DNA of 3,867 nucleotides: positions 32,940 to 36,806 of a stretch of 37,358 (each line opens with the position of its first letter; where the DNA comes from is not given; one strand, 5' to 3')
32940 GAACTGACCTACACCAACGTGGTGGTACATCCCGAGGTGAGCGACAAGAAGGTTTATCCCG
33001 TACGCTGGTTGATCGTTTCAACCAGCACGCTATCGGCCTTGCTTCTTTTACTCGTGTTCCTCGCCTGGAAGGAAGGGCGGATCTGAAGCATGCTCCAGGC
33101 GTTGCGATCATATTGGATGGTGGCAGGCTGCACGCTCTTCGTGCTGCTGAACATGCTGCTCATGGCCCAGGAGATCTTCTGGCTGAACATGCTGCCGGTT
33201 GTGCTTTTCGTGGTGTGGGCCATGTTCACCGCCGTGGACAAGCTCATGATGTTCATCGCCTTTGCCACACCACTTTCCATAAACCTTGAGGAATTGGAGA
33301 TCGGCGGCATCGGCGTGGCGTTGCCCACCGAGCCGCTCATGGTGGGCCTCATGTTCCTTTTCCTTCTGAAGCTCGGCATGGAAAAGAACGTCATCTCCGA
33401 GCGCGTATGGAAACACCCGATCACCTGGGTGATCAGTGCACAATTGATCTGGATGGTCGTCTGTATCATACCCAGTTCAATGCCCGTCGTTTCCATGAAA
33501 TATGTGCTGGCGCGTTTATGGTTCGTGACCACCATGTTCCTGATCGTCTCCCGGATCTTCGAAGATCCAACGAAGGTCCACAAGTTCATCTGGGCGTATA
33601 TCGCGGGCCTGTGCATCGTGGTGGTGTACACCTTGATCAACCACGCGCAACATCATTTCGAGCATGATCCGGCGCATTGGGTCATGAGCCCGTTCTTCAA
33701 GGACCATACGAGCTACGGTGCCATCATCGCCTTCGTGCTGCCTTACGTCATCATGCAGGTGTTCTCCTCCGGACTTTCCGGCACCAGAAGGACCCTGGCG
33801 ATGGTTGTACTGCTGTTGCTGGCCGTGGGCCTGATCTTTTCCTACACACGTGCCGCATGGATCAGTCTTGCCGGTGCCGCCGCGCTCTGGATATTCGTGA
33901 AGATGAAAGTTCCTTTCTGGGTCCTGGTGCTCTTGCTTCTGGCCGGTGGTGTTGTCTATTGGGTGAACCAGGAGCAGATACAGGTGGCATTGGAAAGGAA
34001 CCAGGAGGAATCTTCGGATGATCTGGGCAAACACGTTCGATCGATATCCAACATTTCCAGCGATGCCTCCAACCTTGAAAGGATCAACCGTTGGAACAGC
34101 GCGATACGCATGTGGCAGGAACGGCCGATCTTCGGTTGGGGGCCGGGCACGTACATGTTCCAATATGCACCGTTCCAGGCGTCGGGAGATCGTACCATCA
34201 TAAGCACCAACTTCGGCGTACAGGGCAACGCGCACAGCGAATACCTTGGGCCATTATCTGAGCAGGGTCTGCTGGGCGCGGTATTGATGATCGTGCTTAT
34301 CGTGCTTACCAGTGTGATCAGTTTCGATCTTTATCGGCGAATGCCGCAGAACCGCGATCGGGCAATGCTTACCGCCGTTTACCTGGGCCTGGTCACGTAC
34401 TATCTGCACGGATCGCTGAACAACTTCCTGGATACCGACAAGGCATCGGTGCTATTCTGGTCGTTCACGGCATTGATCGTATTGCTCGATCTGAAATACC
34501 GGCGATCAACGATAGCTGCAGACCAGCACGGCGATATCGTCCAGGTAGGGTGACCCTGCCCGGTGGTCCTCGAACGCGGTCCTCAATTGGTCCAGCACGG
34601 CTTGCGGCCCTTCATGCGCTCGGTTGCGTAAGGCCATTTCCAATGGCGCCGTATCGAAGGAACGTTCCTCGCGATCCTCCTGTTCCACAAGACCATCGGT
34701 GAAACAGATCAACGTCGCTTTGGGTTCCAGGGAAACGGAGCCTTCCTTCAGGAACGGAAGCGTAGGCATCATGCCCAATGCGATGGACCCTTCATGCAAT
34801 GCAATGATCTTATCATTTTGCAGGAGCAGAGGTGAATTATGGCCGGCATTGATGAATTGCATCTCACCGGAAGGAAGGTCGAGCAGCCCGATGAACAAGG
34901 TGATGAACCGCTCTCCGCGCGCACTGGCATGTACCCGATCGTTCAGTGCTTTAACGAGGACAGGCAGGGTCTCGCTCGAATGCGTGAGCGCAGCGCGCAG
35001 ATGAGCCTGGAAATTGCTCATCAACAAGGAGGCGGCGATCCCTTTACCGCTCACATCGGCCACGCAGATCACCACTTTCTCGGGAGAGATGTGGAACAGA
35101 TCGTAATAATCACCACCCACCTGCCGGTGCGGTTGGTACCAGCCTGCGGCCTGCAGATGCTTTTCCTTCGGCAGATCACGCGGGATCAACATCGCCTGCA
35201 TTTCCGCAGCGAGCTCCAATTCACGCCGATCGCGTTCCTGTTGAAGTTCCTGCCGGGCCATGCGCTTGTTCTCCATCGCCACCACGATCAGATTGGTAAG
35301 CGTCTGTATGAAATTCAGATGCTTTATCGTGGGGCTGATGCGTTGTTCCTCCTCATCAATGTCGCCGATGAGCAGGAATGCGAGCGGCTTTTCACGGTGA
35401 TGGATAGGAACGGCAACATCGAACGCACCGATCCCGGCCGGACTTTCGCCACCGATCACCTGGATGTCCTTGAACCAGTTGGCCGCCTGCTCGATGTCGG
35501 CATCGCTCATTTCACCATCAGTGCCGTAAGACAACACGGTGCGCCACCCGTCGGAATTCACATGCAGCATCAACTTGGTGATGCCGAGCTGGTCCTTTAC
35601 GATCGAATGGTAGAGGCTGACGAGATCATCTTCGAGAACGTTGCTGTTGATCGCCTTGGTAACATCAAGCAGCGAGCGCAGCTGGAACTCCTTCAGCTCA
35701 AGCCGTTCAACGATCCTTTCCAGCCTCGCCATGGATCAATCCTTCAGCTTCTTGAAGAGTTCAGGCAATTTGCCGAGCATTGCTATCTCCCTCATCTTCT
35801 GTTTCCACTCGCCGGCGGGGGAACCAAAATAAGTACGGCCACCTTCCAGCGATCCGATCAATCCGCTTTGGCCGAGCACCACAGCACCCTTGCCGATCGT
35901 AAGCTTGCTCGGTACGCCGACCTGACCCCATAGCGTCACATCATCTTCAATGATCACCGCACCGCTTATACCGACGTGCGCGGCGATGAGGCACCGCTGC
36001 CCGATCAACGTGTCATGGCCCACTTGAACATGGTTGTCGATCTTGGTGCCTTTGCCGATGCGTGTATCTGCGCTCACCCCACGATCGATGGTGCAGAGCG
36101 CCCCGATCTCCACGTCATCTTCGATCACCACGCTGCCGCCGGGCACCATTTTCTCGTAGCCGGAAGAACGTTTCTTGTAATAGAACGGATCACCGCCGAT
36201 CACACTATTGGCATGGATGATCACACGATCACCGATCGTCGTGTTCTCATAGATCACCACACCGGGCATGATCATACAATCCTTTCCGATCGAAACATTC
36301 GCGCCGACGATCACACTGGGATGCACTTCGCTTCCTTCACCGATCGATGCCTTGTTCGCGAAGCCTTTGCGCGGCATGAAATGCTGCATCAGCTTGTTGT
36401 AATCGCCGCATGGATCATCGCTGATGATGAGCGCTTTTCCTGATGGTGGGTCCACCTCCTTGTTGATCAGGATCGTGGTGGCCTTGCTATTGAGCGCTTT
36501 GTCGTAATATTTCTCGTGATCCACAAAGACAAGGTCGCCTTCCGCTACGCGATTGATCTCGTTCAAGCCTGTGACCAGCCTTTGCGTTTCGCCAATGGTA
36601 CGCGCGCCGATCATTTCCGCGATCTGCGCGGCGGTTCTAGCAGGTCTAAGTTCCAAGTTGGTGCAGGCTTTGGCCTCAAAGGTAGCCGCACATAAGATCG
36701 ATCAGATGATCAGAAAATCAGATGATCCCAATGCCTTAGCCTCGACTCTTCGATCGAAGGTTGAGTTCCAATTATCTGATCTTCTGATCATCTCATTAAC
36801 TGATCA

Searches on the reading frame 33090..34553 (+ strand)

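Call 14: search_protein_families(library=pfam, proteins=[window:33090-34553:+])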
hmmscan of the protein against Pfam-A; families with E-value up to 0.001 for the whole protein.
window:33090-34553:+ (487 aa): 1 family
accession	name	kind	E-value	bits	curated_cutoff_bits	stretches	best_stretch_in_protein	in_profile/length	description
PF04932.20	Wzy_C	-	5.3e-22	78.7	31.7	1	240-400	2-148/149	O-Antigen ligase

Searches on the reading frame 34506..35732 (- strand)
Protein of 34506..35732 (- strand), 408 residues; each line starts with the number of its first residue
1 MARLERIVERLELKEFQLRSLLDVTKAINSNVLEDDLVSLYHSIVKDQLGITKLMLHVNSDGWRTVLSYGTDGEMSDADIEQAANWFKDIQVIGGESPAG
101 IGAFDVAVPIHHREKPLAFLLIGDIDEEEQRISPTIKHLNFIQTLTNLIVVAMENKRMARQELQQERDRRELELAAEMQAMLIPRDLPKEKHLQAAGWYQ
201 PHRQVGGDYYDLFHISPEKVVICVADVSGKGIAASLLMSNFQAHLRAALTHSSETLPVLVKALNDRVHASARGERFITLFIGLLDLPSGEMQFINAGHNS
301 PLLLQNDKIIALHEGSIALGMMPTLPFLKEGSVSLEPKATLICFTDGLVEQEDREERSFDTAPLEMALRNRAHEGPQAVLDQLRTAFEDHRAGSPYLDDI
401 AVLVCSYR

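Call 14: search_protein_families(library=pfam, proteins=[window:34506-35732:-])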
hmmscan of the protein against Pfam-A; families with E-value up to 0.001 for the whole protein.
window:34506-35732:- (408 aa): 1 family
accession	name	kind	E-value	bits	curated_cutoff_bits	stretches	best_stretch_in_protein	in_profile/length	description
PF07228.17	SpoIIE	-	8.3e-41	140.5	25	1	217-406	2-190/192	Stage II sporulation protein E (SpoIIE)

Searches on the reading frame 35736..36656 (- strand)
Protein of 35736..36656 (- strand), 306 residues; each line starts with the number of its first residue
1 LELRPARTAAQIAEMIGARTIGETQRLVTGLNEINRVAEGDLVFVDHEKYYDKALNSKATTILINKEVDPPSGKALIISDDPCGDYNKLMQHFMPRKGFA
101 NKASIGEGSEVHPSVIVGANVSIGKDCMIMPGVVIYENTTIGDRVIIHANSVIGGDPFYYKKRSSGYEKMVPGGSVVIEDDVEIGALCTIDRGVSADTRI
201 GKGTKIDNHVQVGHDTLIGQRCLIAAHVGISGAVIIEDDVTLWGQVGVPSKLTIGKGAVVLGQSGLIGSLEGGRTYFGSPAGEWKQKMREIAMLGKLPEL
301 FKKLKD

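Call 14: search_protein_families(library=pfam, proteins=[window:35736-36656:-])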
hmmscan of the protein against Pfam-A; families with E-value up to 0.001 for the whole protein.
window:35736-36656:- (306 aa): 5 families
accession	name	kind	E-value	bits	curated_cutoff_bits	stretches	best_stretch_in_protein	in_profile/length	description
PF00132.30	Hexapep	-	3.2e-27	93.5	27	2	120-155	1-36/36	Bacterial transferase hexapeptide (six repeats)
PF04613.19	LpxD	-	2.3e-11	43.8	30.8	1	26-92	2-70/70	UDP-3-O-[3-hydroxymyristoyl] glucosamine N-acyltransferase, LpxD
PF25084.1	LbH_EIF2B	-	2.8e-11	43.8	54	2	101-155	26-77/105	EIF2B subunit epsilon LbH domain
PF14602.12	Hexapep_2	-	5.3e-06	26.5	27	0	115-153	2-32/34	Hexapeptide repeat of succinyl-transferase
PF25087.1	GMPPB_C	-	0.0002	21.5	39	0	111-143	7-39/110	GMPPB C-terminal domain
